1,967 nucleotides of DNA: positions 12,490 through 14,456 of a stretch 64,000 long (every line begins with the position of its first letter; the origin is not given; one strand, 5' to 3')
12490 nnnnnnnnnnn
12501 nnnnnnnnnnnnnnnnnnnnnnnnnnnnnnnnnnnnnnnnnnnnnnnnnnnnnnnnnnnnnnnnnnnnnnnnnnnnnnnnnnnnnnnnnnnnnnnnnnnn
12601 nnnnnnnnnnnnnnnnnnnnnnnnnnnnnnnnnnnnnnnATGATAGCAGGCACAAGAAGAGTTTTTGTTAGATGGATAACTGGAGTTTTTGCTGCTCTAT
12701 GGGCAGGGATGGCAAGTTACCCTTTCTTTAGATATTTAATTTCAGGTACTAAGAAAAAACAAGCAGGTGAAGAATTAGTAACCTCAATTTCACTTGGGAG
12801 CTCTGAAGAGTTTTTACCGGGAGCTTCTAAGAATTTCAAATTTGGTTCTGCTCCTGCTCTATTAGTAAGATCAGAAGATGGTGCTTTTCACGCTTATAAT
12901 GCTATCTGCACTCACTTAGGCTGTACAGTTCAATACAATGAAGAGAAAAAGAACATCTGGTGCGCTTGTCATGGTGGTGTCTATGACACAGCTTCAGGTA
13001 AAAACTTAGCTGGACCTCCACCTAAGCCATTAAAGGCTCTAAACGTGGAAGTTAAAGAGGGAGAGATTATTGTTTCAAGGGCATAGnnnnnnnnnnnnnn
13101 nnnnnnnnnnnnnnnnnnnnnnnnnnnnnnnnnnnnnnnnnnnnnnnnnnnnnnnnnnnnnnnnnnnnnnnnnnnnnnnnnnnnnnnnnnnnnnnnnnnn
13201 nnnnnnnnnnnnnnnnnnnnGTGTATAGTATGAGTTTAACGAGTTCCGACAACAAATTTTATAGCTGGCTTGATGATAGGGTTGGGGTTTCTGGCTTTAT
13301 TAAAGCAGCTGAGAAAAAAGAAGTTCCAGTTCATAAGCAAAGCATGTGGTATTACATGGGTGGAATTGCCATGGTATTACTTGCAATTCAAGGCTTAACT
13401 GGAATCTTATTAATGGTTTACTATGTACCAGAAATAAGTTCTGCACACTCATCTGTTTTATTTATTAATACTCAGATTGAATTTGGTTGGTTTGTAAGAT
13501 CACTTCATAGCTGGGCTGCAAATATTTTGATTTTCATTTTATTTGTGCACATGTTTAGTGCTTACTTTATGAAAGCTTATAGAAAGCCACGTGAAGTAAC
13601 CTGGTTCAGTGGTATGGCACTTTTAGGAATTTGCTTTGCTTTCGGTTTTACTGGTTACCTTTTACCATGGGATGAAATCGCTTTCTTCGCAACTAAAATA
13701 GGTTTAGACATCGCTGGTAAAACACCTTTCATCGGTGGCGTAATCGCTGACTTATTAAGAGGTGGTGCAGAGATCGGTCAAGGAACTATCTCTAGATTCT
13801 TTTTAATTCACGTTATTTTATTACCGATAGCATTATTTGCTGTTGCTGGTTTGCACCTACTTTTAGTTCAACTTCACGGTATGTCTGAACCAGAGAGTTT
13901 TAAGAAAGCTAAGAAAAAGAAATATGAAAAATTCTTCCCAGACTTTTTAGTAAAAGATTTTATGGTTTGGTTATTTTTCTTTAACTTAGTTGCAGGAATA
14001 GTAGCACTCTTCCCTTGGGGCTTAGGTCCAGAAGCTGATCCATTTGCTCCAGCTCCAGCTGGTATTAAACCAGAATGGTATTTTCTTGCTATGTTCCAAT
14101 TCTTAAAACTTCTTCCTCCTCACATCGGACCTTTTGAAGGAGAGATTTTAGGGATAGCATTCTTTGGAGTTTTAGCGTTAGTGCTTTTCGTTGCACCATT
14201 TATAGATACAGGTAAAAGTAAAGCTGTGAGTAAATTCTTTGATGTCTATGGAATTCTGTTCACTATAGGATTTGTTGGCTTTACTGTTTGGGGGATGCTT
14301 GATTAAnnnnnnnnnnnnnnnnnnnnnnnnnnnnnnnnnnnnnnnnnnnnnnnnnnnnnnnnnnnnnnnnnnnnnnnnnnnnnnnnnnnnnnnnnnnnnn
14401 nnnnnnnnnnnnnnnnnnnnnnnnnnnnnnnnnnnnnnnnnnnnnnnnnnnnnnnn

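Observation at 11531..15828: Rieske/cyt b6 complex operon flanked by two CydA-like (cytochrome bd subunit I family) proteins, one fused to cytochrome c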

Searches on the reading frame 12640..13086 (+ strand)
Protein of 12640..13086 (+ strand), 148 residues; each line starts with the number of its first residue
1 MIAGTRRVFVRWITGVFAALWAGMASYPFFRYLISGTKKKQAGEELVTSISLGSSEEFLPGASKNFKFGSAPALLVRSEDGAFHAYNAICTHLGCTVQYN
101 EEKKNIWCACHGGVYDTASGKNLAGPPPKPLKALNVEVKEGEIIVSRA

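Call 3: search_protein_families(library=pfam, proteins=[window:12640-13086:+], max_evalue=1)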
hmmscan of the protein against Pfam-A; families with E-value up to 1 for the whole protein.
window:12640-13086:+ (148 aa): 2 families
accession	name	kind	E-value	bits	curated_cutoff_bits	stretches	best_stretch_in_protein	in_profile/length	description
PF00355.32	Rieske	-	4.9e-15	55.7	20.3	1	52-133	5-86/88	Rieske [2Fe-2S] domain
PF00173.33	Cyt-b5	-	0.15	12.5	23.7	1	99-119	8-27/74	Cytochrome b5-like Heme/Steroid binding domain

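Call 4: search_protein_families(library=ncbifam, proteins=[window:12640-13086:+], max_evalue=1)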
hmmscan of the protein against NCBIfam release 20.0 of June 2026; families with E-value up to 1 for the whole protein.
window:12640-13086:+ (148 aa): 16 families
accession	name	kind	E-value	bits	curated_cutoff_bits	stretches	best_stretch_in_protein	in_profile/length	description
NF045928.1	Cytb6fFeSPetC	equivalog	1.6e-20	73.3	250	1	5-145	13-163/179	cytochrome b6-f complex iron-sulfur subunit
NF010001.0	PRK13474.1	subfamily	1e-19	70.5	154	1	5-146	13-162/178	cytochrome b6-f complex iron-sulfur subunit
TIGR01416.1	Rieske_proteo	equivalog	2.1e-15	57.2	97.4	2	78-139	104-168/176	ubiquinol-cytochrome c reductase iron-sulfur subunit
NF050121.1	bc1_QcrA_actin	exception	3.6e-10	39.9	275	1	82-140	239-299/319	cytochrome bc1 complex Rieske iron-sulfur subunit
TIGR02694.1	arsenite_ox_S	equivalog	9.8e-09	35.2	95.65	1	80-128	48-97/129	arsenate reductase (azurin) small subunit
NF041174.1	SDX_Thmprot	equivalog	2.8e-08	33.9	170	1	74-126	27-80/109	sulredoxin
NF042948.2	3PPDioc_HcaC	equivalog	2.1e-06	28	150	1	51-145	5-100/105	3-phenylpropionate/cinnamic acid dioxygenase ferredoxin subunit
NF007422.0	PRK09965.1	equivalog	3.5e-06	27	113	1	70-145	22-98/106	bifunctional 3-phenylpropionate/cinnamic acid dioxygenase ferredoxin subunit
TIGR03171.1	soxL2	equivalog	5.8e-06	25.5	582.1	2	50-99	150-194/321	Rieske iron-sulfur protein SoxL2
TIGR02377.1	MocE_fam_FeS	subfamily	1.4e-05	25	136.15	1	73-145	26-99/101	MocE family 2Fe-2S type ferredoxin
NF041683.1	ant_diox_AndAb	equivalog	0.00011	22.4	150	1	53-145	6-98/100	anthranilate 1,2-dioxygenase ferredoxin subunit AndAb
NF058607.1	GlBtMonoOxGbcA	equivalog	0.0031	16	670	1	66-116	74-126/420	glycine betaine monooxygenase oxygenase subunit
NF052579.1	BetMthstMoxSdmAMthl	equivalog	0.0088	15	600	1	55-118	24-88/351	4beta-methylsterol monooxygenase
NF041684.1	ant_diox_AndAc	equivalog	0.012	14.2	750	1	64-117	63-118/418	anthranilate 1,2-dioxygenase large subunit AndAc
NF042946.1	3PPDioc_HcaE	equivalog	0.036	13.1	830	1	65-117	56-110/450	3-phenylpropionate/cinnamic acid dioxygenase subunit alpha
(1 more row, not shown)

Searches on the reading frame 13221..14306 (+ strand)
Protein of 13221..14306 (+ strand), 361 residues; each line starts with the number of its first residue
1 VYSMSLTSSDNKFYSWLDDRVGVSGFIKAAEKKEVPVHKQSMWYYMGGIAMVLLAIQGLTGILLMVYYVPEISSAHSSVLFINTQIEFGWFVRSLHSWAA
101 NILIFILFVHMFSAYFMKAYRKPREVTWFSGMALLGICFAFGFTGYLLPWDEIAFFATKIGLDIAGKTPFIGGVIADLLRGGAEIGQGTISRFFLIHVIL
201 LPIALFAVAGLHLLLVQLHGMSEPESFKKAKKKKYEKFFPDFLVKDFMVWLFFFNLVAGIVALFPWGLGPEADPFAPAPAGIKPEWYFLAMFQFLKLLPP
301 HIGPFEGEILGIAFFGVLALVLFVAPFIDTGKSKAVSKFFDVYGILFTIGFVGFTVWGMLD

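Call 3: search_protein_families(library=pfam, proteins=[window:13221-14306:+], max_evalue=1)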
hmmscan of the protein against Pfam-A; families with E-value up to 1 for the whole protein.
window:13221-14306:+ (361 aa): 6 families
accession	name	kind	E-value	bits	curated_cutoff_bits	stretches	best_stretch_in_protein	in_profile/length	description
PF00033.24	Cytochrome_B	-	3.6e-44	151.3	27.2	1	40-217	10-186/189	Cytochrome b/b6/petB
PF13631.11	Cytochrom_B_N_2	-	7.9e-41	140.3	27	1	102-266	2-164/169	Cytochrome b(N-terminal)/b6/petB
PF00032.22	Cytochrom_B_C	-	9.5e-10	39.1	20.7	1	272-359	2-83/102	Cytochrome b(C-terminal)/b6/petD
PF01292.26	Ni_hydr_CYTB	-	0.00013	22.2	30.1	1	37-122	93-170/179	Prokaryotic cytochrome b561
PF17231.7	DUF5305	-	0.073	12.9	29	1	3-74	76-144/217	Family of unknown function (DUF5305)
PF13301.11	DUF4079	-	0.12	13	31.4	0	195-359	3-135/141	Protein of unknown function (DUF4079)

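Call 4: search_protein_families(library=ncbifam, proteins=[window:13221-14306:+], max_evalue=1)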
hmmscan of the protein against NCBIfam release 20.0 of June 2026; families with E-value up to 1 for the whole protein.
window:13221-14306:+ (361 aa): 5 families
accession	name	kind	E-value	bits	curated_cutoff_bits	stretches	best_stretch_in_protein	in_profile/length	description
NF002990.0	PRK03735.1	subfamily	7.7e-67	225.3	325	1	11-224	3-222/223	cytochrome b6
NF040969.1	cytb_ExtP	equivalog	3e-58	197.1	290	1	38-222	19-203/205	selenite/tellurite reduction operon b-type cytochrome ExtP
NF050120.1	bc1_QcrB_actin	exception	2.4e-39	135.5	500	1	16-330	1-339/458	cytochrome bc1 complex cytochrome b subunit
NF041076.1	cyt_b_SoxC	equivalog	1.1e-25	90.5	740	1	41-360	25-361/542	proton pump complex cytochrome B SoxC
TIGR01156.1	cytb6_f_IV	equivalog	5.1e-07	29.7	127.05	1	241-330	34-116/160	cytochrome b6-f complex subunit IV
